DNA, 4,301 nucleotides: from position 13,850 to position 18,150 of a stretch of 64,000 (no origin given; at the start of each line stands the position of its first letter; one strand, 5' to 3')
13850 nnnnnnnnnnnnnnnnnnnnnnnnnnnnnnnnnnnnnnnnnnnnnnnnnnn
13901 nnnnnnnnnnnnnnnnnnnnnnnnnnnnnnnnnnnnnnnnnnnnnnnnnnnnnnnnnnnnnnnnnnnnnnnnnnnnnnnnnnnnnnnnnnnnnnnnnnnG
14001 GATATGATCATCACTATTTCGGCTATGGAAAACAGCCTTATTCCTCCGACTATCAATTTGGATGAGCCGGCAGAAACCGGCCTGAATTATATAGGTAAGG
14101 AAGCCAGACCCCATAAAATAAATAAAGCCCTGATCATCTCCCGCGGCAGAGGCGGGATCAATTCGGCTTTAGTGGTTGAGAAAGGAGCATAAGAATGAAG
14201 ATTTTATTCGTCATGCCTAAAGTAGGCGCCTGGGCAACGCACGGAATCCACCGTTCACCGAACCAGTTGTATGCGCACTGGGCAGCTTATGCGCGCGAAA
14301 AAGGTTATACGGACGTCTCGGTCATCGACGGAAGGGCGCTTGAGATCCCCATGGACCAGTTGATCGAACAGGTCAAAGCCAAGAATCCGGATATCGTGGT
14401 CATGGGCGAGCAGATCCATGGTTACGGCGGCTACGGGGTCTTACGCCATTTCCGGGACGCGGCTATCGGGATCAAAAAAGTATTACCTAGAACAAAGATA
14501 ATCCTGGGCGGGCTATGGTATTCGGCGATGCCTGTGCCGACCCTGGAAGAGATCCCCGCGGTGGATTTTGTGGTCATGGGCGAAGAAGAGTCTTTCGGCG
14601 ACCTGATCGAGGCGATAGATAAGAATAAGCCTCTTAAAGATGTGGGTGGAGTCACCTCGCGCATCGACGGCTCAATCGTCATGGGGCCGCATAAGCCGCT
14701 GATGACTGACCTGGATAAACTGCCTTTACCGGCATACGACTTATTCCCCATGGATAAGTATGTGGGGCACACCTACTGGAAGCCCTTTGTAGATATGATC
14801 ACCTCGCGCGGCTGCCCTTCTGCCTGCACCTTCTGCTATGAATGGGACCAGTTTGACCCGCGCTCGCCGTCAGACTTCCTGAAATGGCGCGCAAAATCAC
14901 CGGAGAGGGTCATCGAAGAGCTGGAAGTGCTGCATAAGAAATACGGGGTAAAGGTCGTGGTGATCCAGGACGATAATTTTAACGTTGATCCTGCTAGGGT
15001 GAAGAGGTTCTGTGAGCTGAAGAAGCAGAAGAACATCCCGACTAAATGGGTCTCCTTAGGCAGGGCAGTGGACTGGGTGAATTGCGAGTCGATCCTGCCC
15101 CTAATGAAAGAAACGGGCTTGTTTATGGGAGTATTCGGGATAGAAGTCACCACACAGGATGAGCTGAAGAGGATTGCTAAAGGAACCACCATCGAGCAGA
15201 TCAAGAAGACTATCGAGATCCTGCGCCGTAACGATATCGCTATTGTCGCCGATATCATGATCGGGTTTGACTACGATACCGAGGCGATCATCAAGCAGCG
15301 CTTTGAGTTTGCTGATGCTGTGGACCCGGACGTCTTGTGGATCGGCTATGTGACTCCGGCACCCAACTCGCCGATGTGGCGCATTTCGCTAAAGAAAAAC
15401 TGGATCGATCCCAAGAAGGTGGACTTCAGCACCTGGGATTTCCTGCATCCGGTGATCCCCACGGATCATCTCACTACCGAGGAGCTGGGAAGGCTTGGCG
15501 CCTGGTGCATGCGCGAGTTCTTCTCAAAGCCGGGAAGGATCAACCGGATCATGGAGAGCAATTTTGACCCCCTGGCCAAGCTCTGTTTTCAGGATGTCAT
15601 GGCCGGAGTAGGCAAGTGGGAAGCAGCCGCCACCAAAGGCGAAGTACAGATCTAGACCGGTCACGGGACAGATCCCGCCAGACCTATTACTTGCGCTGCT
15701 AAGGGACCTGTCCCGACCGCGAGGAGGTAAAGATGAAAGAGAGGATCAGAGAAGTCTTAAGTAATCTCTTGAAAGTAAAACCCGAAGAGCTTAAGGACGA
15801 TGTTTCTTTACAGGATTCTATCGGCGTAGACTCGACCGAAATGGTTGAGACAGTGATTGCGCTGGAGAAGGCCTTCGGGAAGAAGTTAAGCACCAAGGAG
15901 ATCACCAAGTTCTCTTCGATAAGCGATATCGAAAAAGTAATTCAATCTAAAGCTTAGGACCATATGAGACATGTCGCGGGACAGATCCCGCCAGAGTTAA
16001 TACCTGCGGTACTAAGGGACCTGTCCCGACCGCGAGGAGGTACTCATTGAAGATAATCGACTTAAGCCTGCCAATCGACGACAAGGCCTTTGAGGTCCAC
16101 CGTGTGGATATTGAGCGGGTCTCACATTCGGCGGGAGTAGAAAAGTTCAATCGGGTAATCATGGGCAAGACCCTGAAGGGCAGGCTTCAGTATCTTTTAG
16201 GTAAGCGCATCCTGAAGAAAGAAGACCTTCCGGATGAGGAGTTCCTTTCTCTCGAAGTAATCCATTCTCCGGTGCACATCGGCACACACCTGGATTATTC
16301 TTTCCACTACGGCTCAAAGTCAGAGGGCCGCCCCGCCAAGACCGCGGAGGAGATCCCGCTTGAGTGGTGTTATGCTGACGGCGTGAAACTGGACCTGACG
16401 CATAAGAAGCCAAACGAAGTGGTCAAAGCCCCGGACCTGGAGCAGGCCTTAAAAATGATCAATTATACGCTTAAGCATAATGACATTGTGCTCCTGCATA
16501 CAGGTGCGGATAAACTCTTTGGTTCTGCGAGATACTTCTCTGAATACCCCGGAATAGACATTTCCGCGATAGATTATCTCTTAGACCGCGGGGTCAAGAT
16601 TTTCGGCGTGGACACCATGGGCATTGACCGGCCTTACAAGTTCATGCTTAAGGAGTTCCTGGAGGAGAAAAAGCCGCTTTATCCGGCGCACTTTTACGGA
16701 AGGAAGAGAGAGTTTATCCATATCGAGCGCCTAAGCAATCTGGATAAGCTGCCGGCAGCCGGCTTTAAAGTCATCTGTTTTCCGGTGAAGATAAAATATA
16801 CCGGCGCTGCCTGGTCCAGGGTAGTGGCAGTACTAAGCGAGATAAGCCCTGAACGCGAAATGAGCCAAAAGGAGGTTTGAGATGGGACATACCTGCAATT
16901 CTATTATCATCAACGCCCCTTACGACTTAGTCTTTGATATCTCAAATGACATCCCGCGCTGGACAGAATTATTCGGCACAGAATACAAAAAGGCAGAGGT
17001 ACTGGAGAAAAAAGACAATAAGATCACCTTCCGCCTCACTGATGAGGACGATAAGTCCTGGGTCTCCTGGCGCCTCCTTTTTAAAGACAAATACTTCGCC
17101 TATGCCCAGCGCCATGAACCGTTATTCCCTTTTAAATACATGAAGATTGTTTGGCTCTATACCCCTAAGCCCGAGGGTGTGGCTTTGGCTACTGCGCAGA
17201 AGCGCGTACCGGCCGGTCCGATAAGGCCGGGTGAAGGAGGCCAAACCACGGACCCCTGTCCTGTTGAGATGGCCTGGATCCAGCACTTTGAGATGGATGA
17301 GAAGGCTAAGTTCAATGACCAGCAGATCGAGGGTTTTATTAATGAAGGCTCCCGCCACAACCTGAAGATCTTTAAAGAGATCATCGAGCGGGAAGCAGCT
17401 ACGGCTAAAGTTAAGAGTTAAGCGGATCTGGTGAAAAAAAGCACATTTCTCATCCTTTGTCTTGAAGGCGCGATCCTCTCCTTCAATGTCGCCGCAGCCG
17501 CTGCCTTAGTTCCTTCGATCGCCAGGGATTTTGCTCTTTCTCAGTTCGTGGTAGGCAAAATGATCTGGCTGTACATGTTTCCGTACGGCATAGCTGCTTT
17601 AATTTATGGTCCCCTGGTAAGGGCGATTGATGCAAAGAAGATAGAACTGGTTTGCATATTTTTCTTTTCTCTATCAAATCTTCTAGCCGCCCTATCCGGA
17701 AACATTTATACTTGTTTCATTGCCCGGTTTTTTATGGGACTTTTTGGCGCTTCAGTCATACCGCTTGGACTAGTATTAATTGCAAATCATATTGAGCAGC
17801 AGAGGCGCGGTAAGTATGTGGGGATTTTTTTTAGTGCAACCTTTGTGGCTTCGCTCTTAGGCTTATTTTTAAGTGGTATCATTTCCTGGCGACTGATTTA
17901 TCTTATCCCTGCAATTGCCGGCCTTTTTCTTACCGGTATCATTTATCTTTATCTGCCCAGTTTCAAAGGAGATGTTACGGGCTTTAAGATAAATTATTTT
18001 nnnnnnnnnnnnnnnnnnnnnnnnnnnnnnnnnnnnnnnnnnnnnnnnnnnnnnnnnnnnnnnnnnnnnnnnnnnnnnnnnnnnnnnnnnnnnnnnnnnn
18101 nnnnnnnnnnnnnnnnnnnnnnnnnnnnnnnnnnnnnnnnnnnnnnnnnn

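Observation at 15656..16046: Duplicated ~67-nt structured leader in front of both the ACP and the cyclase genes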

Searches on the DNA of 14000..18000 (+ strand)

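Call 7: search_rna_families(source=window, start=14000, end=18000, threshold=evalue, max_evalue=10, show_alignments=3)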
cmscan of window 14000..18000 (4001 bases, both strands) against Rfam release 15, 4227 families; matches with E-value up to 10: 2.
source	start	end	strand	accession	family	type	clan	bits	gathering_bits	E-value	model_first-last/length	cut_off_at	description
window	17260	17319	+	RF04005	mir-4599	Gene; miRNA;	-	19.9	100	0.42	1-82/82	no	mir-4599 microRNA precursor family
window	14761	14822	+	RF01804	Lambda_thermo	Cis-reg; thermoregulator;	-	18.7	50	1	1-59/59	no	Lambda phage CIII thermoregulator element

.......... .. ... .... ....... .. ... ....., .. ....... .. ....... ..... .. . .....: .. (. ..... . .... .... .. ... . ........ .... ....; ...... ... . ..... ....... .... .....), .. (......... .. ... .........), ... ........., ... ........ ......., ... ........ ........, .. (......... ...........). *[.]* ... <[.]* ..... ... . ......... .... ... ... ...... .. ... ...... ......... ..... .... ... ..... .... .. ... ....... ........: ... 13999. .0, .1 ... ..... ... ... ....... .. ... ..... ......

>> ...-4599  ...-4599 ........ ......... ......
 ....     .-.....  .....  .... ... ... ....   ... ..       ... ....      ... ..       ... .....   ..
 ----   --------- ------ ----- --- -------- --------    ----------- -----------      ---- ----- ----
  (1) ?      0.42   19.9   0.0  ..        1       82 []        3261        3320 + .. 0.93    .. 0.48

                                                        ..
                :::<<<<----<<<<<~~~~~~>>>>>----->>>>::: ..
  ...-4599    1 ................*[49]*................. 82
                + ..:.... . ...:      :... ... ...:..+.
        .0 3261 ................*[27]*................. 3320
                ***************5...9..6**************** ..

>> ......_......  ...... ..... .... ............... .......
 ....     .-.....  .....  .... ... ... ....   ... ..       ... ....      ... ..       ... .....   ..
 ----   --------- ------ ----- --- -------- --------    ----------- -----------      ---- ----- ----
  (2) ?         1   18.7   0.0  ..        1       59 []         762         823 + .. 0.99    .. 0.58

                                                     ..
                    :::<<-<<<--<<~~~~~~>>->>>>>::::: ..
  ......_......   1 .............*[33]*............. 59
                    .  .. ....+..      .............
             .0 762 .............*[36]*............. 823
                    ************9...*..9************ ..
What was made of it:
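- There is no Rfam match even at E up to 10 (call 7).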

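Call 53: build_rna_model(alignment_id=A2, structure=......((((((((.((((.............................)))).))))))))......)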
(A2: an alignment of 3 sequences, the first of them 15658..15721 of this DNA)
Model R1 built from alignment A2 (3 sequences, 67 columns); structure: as given.
model positions 64; base pairs 12; branch points 0; effective number of sequences 2.83; information 0.876 bits per position. Calibrated on 0.2 Mb of random sequence (short: E-values are rough).
structure used (alignment columns):
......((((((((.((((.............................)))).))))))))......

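Call 54: search_with_rna_model(model_id=R1, sources=[window, L004, L005, L006, L007, L008, L009, L010, L011, L012, L013, L014, L015, L016, L017, L018, L019, L020, L021, L022, L023, L024, L025, L026, L027, L028, L029, L030, L031, L032, L033, L034, L035, L036, L037, L038, L039, L040, L041, L042, L043, L044, L045, L046, L047, L048, L049, L050, L051, L052, L053, L054, L055, L056, L057, L058, L059, L060, L061, L062, L063, L064, L065, L066, L067, L068, L069, L070, L071, L072, L073, L074, L075, L076, L077, L078, L079, L080, L081, L082, L083, L084, L085, L086, L087, L139], max_evalue=10, show_alignments=6)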
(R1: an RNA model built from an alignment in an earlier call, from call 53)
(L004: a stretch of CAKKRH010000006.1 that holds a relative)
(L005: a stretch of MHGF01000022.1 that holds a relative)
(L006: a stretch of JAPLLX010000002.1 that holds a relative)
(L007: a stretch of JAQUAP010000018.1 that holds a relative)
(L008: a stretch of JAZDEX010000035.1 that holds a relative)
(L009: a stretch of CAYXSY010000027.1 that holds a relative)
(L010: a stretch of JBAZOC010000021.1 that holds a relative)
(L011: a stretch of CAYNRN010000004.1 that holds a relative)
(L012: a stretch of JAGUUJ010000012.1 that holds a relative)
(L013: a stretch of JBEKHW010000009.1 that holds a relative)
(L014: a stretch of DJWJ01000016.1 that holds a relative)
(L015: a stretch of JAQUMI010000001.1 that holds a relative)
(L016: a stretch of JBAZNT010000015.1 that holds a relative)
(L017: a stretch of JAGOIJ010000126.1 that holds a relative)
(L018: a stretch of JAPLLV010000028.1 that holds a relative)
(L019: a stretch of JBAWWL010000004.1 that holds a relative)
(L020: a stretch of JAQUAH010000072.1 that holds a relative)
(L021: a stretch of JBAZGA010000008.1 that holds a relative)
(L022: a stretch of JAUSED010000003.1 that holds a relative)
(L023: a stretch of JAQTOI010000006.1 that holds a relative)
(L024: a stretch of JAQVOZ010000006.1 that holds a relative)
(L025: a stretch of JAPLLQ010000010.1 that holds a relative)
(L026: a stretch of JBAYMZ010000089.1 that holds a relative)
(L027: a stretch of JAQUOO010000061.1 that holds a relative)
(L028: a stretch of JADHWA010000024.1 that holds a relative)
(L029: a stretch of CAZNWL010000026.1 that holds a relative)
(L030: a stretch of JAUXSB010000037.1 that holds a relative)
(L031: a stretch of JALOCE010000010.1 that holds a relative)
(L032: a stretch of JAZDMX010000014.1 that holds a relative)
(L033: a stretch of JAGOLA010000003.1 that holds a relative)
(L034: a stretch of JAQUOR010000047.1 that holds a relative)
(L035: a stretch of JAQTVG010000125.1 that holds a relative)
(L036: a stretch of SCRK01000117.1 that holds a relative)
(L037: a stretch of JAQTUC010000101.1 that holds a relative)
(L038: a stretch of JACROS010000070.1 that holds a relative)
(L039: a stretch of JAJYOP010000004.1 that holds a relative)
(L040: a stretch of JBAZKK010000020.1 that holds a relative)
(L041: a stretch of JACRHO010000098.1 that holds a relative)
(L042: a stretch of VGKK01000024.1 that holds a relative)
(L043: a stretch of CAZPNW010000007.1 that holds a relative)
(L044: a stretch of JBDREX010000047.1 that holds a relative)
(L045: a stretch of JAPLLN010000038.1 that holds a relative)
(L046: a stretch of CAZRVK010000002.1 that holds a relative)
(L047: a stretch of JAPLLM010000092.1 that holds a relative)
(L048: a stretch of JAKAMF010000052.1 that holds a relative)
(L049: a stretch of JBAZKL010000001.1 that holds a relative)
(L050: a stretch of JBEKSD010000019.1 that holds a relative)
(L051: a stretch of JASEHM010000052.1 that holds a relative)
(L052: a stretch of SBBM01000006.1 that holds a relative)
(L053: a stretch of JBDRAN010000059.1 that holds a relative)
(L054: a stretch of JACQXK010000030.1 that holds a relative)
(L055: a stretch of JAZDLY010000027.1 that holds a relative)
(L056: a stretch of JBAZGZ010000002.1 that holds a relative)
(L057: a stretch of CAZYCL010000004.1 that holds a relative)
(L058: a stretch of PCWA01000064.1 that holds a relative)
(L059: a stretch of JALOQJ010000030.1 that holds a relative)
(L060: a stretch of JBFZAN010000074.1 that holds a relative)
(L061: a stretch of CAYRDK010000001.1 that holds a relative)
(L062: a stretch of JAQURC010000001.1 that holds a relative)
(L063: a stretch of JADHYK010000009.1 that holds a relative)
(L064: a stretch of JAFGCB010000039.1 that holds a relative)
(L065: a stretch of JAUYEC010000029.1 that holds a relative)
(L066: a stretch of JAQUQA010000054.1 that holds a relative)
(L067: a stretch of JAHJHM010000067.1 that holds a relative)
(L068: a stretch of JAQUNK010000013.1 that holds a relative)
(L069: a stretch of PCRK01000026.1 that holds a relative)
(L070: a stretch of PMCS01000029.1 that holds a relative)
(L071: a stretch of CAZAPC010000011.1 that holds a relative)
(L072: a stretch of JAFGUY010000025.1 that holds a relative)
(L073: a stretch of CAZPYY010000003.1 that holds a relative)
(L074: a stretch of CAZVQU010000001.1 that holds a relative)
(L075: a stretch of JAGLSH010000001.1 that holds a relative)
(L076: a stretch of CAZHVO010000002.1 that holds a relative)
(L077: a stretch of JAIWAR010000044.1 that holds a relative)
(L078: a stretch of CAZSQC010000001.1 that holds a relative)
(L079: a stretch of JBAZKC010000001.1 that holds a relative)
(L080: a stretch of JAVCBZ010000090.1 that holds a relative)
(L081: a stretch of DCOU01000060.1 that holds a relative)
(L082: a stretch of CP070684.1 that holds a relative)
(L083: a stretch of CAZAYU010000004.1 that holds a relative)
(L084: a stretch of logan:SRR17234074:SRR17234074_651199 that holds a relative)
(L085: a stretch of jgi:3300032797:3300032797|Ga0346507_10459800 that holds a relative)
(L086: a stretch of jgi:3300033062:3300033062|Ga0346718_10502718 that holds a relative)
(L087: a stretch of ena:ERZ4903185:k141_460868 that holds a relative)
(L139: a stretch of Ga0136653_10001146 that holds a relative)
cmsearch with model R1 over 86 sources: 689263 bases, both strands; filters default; matches with E-value up to 10: 13.
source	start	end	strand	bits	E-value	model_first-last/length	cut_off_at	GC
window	15971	16034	+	86.6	1.7e-17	1-64/64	no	0.61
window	15658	15721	+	83.8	7.9e-17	1-64/64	no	0.64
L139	6783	6849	+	74.2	1.5e-14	1-64/64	no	0.49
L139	6783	6849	-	27.6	0.0018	1-64/64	no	0.49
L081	2139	2204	+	27.3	0.0022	1-64/64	no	0.47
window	15656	15721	-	20.1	0.11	1-64/64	no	0.64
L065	2181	2217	-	20.1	0.11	1-64/64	no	0.46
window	15977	16028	-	19.8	0.13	7-58/64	no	0.6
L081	2139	2204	-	18.1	0.33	1-64/64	no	0.47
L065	6054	6090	+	16.4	0.84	1-64/64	no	0.49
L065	6054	6090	-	14.7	2.1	1-64/64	no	0.49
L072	1226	1267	-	12.7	6.2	1-64/64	no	0.64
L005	6298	6358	-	12.1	8.8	1-64/64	no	0.36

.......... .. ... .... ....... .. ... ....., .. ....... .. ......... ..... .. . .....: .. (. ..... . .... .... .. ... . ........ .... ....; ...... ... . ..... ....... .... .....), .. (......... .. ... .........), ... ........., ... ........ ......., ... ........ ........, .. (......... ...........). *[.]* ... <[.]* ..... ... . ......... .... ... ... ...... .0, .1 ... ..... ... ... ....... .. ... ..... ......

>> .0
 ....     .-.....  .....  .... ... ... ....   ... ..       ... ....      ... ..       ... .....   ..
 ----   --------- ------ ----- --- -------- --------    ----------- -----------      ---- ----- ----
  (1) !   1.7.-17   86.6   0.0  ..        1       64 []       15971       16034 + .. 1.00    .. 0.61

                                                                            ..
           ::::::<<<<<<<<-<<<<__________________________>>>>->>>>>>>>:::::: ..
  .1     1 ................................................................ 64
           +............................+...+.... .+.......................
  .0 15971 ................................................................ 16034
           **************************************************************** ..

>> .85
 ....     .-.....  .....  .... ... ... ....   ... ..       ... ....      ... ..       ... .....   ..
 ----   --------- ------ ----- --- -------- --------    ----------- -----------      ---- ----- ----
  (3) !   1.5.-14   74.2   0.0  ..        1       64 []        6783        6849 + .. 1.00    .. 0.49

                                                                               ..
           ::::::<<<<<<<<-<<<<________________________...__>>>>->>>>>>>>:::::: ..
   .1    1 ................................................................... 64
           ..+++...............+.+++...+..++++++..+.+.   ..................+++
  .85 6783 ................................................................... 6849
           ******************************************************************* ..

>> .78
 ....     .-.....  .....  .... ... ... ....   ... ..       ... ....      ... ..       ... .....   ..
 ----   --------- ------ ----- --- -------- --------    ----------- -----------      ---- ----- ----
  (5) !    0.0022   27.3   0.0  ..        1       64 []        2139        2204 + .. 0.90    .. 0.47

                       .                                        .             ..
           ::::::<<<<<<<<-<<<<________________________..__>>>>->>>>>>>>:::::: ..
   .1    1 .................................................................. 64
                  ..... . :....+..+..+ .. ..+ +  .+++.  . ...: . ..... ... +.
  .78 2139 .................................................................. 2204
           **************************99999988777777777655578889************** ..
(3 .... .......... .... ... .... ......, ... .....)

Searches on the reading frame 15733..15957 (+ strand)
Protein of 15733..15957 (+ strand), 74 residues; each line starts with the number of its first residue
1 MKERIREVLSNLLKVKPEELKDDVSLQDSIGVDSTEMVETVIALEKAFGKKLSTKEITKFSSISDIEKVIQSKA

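Call 9: search_protein_families(library=pfam, proteins=[window:15733-15957:+])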
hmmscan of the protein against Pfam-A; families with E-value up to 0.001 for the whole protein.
window:15733-15957:+ (74 aa): 2 families
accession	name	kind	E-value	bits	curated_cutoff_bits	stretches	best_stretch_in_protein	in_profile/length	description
PF00550.31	PP-binding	-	9.4e-11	42.3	20.8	1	3-68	1-65/67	Phosphopantetheine attachment site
PF23297.2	ACP_SdgA_C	-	0.00015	22.2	27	1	2-73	12-82/95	Highly reducing polyketide synthase sdgA, C-terminal ACP domain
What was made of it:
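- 15733..15957 (+): Acyl carrier protein gene (74 aa), bracketed by the two repeat copies. PF00550 (call 9).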

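Call 10: search_protein_families(library=ncbifam, proteins=[window:15733-15957:+])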
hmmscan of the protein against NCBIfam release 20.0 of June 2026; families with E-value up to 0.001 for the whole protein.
window:15733-15957:+ (74 aa): 14 families
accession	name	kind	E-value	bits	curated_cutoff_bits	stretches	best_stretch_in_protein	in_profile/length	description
NF002148.0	PRK00982.1-2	subfamily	1e-12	47.7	71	1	2-73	6-77/79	acyl carrier protein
NF002149.0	PRK00982.1-3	equivalog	3.7e-10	39.6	106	1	2-65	5-68/78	acyl carrier protein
TIGR00517.1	acyl_carrier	equivalog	3.9e-10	39.4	70.45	1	3-73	6-76/77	acyl carrier protein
NF002150.0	PRK00982.1-4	subfamily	7.5e-10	38.9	66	1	3-73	8-78/80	acyl carrier protein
NF002151.0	PRK00982.1-5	equivalog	1.2e-08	35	92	1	2-72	5-75/78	acyl carrier protein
NF058660.1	cispen_ACP_AmcB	equivalog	2.7e-08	33.9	80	1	2-72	3-77/80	cispentacin biosynthesis acyl carrier protein AmcB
NF003757.0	PRK05350.1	equivalog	5.7e-08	32.8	65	1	3-71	9-77/83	acyl carrier protein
NF006031.0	PRK08172.1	equivalog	6.5e-07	29.9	76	1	3-71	7-75/82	acyl carrier protein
NF009104.0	PRK12449.1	equivalog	8.5e-07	28.8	70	1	3-70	8-75/80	acyl carrier protein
NF002147.0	PRK00982.1-1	equivalog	9e-07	28.6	84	1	5-72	12-79/83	acyl carrier protein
NF004533.0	PRK05883.1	equivalog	3.1e-06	26.9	72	1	4-73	27-96/100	acyl carrier protein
NF005480.0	PRK07081.1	equivalog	1.9e-05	24.5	72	1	1-71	1-74/83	acyl carrier protein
NF040636.1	AcpM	exception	9.8e-05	22.3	146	1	5-71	10-76/93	meromycolate extension acyl carrier protein AcpM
NF005079.0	PRK06508.1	equivalog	0.00055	20.3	83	1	3-58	6-61/93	acyl carrier protein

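Call 11: find_encoding_contigs(protein=window:15733-15957:+, flank=10000, max_places=10)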
Protein window:15733-15957:+ (74 aa): 3 contigs read that carry it; 3 places shown.
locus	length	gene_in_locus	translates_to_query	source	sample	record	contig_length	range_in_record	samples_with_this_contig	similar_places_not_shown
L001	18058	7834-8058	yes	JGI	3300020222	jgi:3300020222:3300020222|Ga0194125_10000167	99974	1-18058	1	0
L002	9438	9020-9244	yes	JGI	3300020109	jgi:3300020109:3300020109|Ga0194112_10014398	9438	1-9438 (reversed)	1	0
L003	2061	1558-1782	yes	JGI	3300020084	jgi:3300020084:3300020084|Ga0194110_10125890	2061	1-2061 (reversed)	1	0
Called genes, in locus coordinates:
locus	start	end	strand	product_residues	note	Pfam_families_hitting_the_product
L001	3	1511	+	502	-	?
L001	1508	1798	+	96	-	-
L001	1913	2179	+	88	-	PF11084:DUF2621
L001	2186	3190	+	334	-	PF02558:ApbA, PF03807:F420_oxidored (weak), PF08546:ApbA_C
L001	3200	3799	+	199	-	-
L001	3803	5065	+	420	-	PF00109:ketoacyl-synt, PF02801:Ketoacyl-synt_C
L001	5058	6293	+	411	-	PF00109:ketoacyl-synt, PF02801:Ketoacyl-synt_C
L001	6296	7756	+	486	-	PF02310:B12-binding, PF04055:Radical_SAM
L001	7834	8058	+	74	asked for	PF00550:PP-binding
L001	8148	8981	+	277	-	PF04199:Cyclase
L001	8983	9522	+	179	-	PF03364:Polyketide_cyc (weak)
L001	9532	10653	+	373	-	PF07690:MFS_1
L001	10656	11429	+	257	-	PF00106:adh_short, PF08659:KR, PF23441:SDR (weak), PF13561:adh_short_C2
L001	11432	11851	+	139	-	-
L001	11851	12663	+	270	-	PF05677:DUF818 (weak), PF00561:Abhydrolase_1 (weak), PF12146:Hydrolase_4, PF12697:Abhydrolase_6 (faint)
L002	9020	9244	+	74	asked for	PF00550:PP-binding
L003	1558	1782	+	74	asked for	PF00550:PP-binding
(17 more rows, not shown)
